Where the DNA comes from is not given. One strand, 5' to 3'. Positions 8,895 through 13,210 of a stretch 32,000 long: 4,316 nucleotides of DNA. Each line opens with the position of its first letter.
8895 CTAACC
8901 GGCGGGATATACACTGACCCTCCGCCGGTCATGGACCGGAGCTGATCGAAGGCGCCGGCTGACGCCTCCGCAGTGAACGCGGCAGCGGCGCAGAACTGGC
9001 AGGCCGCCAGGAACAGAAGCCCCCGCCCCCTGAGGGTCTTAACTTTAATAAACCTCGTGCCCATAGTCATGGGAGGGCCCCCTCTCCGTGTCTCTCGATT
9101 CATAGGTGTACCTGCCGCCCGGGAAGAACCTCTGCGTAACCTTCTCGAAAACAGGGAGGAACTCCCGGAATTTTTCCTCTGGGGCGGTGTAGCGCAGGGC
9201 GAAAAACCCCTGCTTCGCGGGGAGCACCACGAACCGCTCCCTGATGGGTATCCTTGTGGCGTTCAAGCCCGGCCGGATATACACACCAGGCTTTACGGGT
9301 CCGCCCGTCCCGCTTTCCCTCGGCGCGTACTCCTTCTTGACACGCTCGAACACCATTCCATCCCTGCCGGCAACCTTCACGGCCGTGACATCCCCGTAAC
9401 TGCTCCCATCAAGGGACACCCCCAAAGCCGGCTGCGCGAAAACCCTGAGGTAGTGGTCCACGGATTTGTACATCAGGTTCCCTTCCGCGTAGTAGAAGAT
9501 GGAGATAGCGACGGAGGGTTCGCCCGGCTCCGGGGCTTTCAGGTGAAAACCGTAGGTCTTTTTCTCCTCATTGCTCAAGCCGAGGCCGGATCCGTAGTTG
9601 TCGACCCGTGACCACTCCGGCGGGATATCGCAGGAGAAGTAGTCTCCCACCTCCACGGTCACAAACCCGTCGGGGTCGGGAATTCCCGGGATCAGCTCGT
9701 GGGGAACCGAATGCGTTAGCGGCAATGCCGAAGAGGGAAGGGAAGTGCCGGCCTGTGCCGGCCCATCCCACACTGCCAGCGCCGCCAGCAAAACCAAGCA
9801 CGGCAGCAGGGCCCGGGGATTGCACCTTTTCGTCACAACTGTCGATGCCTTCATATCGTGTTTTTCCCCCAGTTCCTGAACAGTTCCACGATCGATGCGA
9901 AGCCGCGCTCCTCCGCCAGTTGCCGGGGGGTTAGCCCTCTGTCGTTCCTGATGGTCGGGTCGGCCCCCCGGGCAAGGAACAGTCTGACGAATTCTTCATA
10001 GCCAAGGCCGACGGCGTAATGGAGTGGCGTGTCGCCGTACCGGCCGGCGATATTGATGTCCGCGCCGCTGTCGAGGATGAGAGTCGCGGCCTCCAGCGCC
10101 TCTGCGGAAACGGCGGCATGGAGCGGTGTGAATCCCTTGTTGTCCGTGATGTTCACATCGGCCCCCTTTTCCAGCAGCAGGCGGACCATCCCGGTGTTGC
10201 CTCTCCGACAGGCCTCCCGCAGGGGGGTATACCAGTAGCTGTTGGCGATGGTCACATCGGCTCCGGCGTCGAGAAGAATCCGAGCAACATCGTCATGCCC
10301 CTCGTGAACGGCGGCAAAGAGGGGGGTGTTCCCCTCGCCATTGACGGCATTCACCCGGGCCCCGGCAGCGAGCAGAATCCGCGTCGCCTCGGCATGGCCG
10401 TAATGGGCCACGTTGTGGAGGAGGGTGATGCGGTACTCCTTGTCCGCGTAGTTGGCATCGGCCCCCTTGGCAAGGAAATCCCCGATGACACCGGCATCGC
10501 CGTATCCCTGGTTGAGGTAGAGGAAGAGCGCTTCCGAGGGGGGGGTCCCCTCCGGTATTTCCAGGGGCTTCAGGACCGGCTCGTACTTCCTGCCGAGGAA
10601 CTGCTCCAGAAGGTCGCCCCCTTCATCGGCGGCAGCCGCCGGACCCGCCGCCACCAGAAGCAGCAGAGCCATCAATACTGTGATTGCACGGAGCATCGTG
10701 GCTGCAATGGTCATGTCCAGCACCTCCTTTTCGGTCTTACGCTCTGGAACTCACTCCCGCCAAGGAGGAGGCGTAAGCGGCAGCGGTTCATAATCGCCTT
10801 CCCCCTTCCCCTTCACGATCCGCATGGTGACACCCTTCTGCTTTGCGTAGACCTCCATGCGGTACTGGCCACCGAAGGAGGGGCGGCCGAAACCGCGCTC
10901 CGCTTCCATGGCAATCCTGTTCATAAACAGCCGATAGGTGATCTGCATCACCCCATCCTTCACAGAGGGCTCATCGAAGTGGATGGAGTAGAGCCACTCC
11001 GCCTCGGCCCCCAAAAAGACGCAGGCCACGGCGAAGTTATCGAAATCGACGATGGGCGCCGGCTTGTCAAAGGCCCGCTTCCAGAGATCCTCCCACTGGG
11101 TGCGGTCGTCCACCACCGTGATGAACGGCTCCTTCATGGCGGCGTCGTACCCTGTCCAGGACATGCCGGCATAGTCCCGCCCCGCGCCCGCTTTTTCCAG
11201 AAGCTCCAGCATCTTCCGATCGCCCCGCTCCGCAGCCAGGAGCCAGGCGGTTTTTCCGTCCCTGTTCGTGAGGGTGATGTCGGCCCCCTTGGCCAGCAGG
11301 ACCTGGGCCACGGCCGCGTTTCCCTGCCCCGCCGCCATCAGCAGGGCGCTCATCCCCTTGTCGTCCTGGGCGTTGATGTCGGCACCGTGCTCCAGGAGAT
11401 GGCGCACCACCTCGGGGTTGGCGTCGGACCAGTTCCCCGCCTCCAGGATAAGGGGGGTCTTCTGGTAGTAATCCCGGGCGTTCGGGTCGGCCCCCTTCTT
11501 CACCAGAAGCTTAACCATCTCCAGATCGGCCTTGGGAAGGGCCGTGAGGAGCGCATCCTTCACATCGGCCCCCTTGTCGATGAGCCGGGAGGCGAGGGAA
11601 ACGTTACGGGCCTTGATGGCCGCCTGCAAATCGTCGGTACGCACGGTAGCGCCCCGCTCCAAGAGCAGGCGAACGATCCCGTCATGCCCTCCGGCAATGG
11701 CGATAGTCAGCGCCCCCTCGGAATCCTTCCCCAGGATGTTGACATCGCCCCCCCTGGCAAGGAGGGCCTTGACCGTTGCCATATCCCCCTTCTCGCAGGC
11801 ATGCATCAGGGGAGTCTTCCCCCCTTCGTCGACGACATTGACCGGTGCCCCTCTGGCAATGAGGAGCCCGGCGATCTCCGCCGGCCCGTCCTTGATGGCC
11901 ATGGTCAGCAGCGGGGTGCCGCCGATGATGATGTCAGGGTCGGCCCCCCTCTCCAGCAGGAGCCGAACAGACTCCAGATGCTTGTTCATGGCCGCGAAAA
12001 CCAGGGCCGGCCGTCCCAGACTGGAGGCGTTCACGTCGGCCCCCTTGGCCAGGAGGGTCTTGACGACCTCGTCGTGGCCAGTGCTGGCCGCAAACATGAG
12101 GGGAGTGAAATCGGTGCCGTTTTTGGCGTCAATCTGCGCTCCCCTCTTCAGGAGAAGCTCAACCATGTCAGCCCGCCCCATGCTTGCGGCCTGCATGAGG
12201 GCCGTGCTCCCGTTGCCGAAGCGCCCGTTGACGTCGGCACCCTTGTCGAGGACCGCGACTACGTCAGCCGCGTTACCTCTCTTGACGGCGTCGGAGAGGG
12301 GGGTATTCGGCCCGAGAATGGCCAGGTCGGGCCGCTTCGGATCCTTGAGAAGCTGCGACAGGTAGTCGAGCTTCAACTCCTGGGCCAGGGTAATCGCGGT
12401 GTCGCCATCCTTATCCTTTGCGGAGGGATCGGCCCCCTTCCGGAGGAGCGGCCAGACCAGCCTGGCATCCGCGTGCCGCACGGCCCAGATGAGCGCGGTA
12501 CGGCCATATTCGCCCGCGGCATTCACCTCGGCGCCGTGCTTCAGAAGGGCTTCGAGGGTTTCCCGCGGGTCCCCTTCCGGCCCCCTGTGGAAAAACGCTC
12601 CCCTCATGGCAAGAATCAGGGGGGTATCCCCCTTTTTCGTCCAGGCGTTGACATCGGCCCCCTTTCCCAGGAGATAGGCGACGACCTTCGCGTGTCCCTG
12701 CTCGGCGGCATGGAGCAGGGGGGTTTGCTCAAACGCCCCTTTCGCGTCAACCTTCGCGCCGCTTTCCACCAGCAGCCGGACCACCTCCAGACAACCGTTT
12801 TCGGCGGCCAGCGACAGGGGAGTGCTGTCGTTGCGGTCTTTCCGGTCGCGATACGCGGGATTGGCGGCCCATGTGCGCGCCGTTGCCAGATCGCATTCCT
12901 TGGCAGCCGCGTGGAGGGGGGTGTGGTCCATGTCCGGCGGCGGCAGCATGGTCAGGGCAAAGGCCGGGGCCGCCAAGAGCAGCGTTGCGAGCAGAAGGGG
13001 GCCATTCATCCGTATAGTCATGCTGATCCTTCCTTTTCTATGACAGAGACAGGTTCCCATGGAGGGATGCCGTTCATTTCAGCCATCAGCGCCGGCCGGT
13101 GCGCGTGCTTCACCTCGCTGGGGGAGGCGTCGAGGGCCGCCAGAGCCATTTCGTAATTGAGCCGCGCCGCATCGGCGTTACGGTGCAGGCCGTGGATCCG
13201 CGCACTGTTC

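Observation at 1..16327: About 16 kb of translationally coupled genes encoding exported repeat/scaffold proteins plus two cytoplasmic maturation enzymes: candidate undescribed envelope system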

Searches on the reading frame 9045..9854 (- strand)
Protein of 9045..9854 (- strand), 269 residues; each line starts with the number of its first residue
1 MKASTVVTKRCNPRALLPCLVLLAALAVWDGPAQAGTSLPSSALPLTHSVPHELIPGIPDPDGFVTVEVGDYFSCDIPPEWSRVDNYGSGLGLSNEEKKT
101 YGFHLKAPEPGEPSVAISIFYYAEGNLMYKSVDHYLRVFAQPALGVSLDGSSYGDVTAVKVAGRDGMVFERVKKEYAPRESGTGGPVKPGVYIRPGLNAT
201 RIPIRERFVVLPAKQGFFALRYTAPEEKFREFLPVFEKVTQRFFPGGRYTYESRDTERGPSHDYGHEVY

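Call 4: search_protein_families(library=pfam, proteins=[window:9045-9854:-], max_evalue=0.1)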
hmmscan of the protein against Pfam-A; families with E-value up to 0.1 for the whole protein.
window:9045-9854:- (269 aa): 0 families

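Call 7: search_protein_families(library=ncbifam, proteins=[window:9045-9854:-], max_evalue=0.01)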
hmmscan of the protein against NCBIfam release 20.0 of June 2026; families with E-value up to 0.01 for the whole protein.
window:9045-9854:- (269 aa): 0 families

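Call 42: search_protein_families(library=pfam, proteins=[window:9045-9854:-], max_evalue=10)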
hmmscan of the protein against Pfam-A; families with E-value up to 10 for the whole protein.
window:9045-9854:- (269 aa): 0 families

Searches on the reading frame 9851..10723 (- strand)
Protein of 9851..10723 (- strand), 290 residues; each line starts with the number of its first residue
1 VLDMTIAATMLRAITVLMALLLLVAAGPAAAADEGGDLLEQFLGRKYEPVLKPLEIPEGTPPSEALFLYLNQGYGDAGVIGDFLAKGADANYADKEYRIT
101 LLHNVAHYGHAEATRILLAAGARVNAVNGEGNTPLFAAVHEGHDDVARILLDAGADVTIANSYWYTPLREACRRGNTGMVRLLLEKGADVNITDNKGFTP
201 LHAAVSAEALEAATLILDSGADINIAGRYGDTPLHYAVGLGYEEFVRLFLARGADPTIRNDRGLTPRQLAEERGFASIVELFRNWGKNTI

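Call 6: search_protein_families(library=pfam, proteins=[window:9851-10723:-], max_evalue=0.1)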
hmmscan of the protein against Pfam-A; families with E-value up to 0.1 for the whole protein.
window:9851-10723:- (290 aa): 9 families
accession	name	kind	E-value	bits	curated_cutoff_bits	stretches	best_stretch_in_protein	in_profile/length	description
PF00023.36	Ank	-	5.1e-45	149.4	21.1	5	131-161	2-32/33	Ankyrin repeat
PF12796.13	Ank_2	-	5.1e-39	133.2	27.3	3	82-159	15-88/90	Ankyrin repeats (3 copies)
PF13857.12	Ank_5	-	3e-37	126.7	27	5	183-237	1-56/56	Ankyrin repeats (many copies)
PF13637.12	Ank_4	-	9.5e-35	118.3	22.7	4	135-184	1-50/50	Ankyrin repeats (many copies)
PF13606.12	Ank_3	-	1.3e-28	95.9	22.3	4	165-192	3-30/30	Ankyrin repeat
PF24521.3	Ank_KRIT1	-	3.1e-12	46.9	80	2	89-153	43-107/149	KRIT1 ankyrin-repeats domain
PF23745.1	ANK_LRRK2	-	0.00023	21.4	27.5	1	164-196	31-63/130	LRRK2 ANK repeat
PF02579.22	Nitro_FeMo-Co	-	0.012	16.3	26.3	0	106-161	7-60/94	Dinitrogenase iron-molybdenum cofactor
PF19637.4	DUF6140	-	0.093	13.2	27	0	135-169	3-37/69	Family of unknown function (DUF6140)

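Call 8: search_protein_families(library=ncbifam, proteins=[window:9851-10723:-], max_evalue=0.01)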
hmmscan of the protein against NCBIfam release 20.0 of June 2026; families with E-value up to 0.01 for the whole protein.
window:9851-10723:- (290 aa): 11 families
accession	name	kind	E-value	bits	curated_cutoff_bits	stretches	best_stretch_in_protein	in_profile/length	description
NF043029.1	T4SS_AnkY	equivalog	1.6e-29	102.7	600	3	89-163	449-523/543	Dot/Icm T4SS effector AnkY/LegA9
NF043023.1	T4SS_AnkH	equivalog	6.9e-21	74.5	600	2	180-263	15-98/467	Dot/Icm T4SS effector AnkH/LegA3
NF041931.2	MzaA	equivalog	8.9e-20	71.1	800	3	107-183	11-87/726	MZA anti-phage system associated sigma-70 family RNA polymerase sigma factor MzaA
NF043022.1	T4SS_AnkG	equivalog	4.4e-16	58.7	500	2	166-238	367-444/455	Dot/Icm T4SS effector AnkG/AnkZ/LegA7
NF043028.1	T4SS_AnkX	equivalog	6.9e-14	51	1400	2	166-261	584-683/938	Dot/Icm T4SS effector AnkN/AnkX/LegA8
NF043021.1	T4SS_AnkF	equivalog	1.8e-08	33.2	1000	0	70-157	559-645/917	Dot/Icm T4SS effector AnkF/LegA14/Ceg31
NF043027.1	T4SS_AnkQ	equivalog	3.1e-07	29.4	700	1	130-204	292-371/496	Dot/Icm T4SS effector AnkQ/LegA10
TIGR00870.1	trp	subfamily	5.5e-07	28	498.75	0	166-261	133-209/747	transient-receptor-potential calcium channel protein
NF043019.1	T4SS_AnkC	equivalog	1.7e-06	27.1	450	1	181-241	144-212/459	Dot/Icm T4SS effector AnkC/LegA12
NF043024.1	T4SS_AnkI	equivalog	0.00025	20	550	0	164-237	241-324/439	Dot/Icm T4SS effector AnkI/LegAS4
NF043020.1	T4SS_AnkD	equivalog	0.0055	15.7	500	0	123-160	73-110/426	Dot/Icm T4SS effector AnkD/LegA15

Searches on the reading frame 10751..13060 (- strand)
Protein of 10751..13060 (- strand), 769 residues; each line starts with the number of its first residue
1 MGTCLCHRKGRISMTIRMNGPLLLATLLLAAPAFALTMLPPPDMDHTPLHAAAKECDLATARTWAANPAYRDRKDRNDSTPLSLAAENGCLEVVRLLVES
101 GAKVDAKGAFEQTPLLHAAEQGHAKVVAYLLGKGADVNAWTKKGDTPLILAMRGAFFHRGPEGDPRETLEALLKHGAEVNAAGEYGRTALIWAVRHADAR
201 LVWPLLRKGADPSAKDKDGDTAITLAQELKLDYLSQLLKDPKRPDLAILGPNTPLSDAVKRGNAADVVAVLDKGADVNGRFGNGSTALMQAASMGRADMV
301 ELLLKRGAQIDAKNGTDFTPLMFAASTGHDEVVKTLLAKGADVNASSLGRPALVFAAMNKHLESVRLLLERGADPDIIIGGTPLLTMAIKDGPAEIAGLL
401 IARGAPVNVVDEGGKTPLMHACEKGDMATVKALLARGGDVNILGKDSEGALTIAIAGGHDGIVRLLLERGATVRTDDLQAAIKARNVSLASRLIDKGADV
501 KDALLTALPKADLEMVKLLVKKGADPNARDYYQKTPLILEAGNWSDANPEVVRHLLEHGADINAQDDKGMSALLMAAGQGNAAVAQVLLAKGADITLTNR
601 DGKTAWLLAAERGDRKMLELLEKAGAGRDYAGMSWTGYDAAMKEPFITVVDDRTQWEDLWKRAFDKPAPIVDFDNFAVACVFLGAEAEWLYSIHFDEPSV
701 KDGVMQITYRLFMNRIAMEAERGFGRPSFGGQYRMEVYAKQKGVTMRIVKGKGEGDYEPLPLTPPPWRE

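Call 6: search_protein_families(library=pfam, proteins=[window:10751-13060:-], max_evalue=0.1)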
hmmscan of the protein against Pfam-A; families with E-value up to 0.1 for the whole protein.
window:10751-13060:- (769 aa): 8 families
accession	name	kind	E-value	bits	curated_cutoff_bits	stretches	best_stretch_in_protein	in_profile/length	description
PF00023.36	Ank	-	2.1e-93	301.3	21.1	11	318-345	3-30/33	Ankyrin repeat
PF12796.13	Ank_2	-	1.4e-91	301.7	27.3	8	385-475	1-88/90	Ankyrin repeats (3 copies)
PF13637.12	Ank_4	-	2.9e-78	256.5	22.7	12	324-369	4-50/50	Ankyrin repeats (many copies)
PF13606.12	Ank_3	-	1.5e-64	205.7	22.3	7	283-311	1-29/30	Ankyrin repeat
PF13857.12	Ank_5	-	1.6e-63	210.4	27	9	555-605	1-52/56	Ankyrin repeats (many copies)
PF23745.1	ANK_LRRK2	-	4.2e-20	72.4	27.5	3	384-469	34-115/130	LRRK2 ANK repeat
PF24521.3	Ank_KRIT1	-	2.7e-19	69.8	80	3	415-533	19-118/149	KRIT1 ankyrin-repeats domain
PF01488.26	Shikimate_DH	-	0.038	14.5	24.3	1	565-615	8-59/138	Shikimate / quinate 5-dehydrogenase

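Call 8: search_protein_families(library=ncbifam, proteins=[window:10751-13060:-], max_evalue=0.01)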
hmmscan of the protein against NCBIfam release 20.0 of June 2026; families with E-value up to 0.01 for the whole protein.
window:10751-13060:- (769 aa): 12 families
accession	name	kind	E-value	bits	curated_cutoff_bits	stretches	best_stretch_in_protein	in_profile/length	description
NF041931.2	MzaA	equivalog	1.3e-60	206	800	7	383-473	4-94/726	MZA anti-phage system associated sigma-70 family RNA polymerase sigma factor MzaA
NF043023.1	T4SS_AnkH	equivalog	4.5e-50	170.7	600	5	255-375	3-124/467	Dot/Icm T4SS effector AnkH/LegA3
NF043029.1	T4SS_AnkY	equivalog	1.2e-48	165.9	600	8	348-450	457-527/543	Dot/Icm T4SS effector AnkY/LegA9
NF043022.1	T4SS_AnkG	equivalog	4.9e-39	134.3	500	4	46-197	297-447/455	Dot/Icm T4SS effector AnkG/AnkZ/LegA7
NF043028.1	T4SS_AnkX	equivalog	3.6e-33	114.8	1400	3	375-605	380-618/938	Dot/Icm T4SS effector AnkN/AnkX/LegA8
TIGR00870.1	trp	subfamily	2.5e-25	88.7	498.75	1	75-107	128-160/747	transient-receptor-potential calcium channel protein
NF043021.1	T4SS_AnkF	equivalog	8.3e-23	80.6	1000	2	80-215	587-679/917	Dot/Icm T4SS effector AnkF/LegA14/Ceg31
NF043024.1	T4SS_AnkI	equivalog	6.9e-15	54.7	550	0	310-356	234-282/439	Dot/Icm T4SS effector AnkI/LegAS4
NF043019.1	T4SS_AnkC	equivalog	1.9e-11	43.5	450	1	74-132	163-222/459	Dot/Icm T4SS effector AnkC/LegA12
NF043027.1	T4SS_AnkQ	equivalog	1.1e-07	30.8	700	1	532-607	326-402/496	Dot/Icm T4SS effector AnkQ/LegA10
NF038106.1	gamma_NF038106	equivalog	0.00041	20.6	50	0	551-582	51-82/93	PA4642 family protein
NF043020.1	T4SS_AnkD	equivalog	0.00099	18.1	500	0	408-445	75-112/426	Dot/Icm T4SS effector AnkD/LegA15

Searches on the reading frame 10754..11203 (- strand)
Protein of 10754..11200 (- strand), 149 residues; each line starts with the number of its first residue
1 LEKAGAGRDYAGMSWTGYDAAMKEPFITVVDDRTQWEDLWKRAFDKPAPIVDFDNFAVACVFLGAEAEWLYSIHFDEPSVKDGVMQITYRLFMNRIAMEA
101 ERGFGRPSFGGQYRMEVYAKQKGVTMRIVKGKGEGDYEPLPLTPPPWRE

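Call 42: search_protein_families(library=pfam, proteins=[window:10754-11200:-], max_evalue=10)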
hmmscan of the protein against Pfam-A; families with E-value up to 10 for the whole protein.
seq(149 aa): 0 families

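Call 81: search_protein_families(library=pfam, alignment_id=A5, max_evalue=10)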
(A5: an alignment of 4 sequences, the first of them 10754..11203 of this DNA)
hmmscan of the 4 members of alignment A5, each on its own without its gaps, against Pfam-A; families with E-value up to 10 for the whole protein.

A. member 1, window:10754-11203:- (150 aa): 0 families

B. families by the number of members that match (of 4 scanned): 0 families

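Call 82: search_solved_structures(query=A5, max_evalue=1)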
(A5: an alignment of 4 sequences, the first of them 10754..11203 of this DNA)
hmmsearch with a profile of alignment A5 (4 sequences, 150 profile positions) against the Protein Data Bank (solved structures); distinct sequences matched with E-value up to 1: 0.
